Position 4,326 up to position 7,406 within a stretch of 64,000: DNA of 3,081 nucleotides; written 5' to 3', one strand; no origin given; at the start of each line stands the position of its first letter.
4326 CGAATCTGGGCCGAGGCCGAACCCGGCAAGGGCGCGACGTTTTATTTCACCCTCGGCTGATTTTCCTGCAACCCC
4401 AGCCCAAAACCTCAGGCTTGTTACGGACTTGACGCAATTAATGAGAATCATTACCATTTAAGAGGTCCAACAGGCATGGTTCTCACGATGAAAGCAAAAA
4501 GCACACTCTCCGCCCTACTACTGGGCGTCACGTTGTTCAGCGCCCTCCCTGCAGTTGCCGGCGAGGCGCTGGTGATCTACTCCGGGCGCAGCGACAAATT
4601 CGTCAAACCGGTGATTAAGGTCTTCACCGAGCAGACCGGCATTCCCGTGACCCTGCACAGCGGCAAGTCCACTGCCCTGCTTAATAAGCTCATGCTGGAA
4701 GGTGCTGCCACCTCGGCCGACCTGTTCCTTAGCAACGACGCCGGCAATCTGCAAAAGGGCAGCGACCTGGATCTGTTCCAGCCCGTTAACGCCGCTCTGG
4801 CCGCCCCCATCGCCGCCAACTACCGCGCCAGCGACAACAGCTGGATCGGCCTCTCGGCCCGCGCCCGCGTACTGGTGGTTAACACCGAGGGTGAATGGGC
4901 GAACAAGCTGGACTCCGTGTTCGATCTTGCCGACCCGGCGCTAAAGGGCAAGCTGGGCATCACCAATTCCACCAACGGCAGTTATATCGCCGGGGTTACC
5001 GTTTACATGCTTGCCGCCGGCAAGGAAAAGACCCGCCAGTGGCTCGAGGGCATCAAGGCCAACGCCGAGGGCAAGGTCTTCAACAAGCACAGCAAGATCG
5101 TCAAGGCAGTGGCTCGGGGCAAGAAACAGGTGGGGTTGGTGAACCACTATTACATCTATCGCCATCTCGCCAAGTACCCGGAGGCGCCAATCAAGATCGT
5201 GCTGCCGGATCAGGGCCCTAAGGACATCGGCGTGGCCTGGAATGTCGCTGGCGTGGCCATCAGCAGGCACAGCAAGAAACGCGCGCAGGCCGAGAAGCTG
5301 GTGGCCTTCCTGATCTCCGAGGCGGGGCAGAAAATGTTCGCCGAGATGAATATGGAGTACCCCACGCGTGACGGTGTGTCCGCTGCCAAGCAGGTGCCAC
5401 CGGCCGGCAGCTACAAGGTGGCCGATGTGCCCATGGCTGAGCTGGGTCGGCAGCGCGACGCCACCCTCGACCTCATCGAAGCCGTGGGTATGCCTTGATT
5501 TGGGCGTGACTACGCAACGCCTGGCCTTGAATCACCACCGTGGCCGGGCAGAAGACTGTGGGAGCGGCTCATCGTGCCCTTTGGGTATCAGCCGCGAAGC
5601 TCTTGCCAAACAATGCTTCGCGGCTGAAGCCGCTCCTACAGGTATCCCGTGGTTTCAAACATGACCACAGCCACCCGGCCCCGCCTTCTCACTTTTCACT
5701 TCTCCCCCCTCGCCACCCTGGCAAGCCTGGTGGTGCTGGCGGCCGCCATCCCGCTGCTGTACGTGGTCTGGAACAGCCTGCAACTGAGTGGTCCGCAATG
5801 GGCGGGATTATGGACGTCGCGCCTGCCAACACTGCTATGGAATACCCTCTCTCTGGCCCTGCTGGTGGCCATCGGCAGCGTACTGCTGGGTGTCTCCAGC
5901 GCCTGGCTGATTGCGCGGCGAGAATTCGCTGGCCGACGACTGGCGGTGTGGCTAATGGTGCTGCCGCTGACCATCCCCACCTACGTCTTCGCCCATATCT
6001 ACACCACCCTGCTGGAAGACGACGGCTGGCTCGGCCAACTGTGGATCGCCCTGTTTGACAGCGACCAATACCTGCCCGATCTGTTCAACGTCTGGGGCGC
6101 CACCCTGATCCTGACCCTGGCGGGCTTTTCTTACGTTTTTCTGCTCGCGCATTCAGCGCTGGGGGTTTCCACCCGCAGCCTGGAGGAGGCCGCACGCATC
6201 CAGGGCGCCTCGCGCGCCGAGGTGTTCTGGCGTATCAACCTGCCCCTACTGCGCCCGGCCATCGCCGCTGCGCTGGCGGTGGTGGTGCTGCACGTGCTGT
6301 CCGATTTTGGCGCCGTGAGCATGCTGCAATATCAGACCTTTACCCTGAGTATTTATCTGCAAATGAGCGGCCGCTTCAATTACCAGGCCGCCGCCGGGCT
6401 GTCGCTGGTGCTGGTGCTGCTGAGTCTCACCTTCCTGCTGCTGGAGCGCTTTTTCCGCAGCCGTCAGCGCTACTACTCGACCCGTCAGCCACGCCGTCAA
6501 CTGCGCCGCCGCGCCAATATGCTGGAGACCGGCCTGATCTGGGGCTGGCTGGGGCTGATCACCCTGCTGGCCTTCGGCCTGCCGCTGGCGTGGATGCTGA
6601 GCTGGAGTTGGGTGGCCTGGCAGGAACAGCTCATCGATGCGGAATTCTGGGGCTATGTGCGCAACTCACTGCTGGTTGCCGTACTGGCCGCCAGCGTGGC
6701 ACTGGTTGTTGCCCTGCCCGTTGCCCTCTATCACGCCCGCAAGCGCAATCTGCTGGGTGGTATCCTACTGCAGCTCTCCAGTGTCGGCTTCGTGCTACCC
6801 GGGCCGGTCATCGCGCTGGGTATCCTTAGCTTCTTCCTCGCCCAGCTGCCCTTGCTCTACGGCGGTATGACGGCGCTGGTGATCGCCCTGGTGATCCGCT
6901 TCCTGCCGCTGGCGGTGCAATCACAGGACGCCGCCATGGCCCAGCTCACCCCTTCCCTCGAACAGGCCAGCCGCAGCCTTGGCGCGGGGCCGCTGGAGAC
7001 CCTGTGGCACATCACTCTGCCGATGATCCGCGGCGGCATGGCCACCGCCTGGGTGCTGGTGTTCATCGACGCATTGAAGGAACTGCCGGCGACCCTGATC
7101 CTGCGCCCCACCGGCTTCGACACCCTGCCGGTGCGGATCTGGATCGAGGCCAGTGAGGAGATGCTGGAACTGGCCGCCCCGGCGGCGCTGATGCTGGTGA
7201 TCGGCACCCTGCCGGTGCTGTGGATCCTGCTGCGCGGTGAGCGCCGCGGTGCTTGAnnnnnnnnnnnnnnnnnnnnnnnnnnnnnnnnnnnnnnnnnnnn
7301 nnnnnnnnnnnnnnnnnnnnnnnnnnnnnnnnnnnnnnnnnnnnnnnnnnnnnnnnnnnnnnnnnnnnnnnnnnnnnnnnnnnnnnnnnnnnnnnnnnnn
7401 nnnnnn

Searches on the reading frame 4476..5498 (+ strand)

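Call 22: search_protein_families(library=pfam, proteins=[window:4476-5498:+])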
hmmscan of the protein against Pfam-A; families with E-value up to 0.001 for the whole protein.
window:4476-5498:+ (340 aa): 4 families
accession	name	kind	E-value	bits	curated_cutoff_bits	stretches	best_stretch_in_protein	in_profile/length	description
PF13416.11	SBP_bac_8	-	1e-19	71.9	27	1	47-307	3-271/279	Bacterial extracellular solute-binding protein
PF13343.11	SBP_bac_6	-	3.4e-18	66.5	24.6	1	80-309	3-230/245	Bacterial extracellular solute-binding protein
PF13531.11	SBP_bac_11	-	5.1e-17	62.8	25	1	33-290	3-223/227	Bacterial extracellular solute-binding protein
PF01547.30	SBP_bac_1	-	3.4e-14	54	26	1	41-286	9-307/307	Bacterial extracellular solute-binding protein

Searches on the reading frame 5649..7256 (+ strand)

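Call 22: search_protein_families(library=pfam, proteins=[window:5649-7256:+])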
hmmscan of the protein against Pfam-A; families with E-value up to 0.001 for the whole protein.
window:5649-7256:+ (535 aa): 1 family
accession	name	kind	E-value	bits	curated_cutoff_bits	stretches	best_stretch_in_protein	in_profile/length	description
PF00528.27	BPD_transp_1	-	2.9e-25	89.5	26.4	2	78-274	2-183/184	Binding-protein-dependent transport system inner membrane component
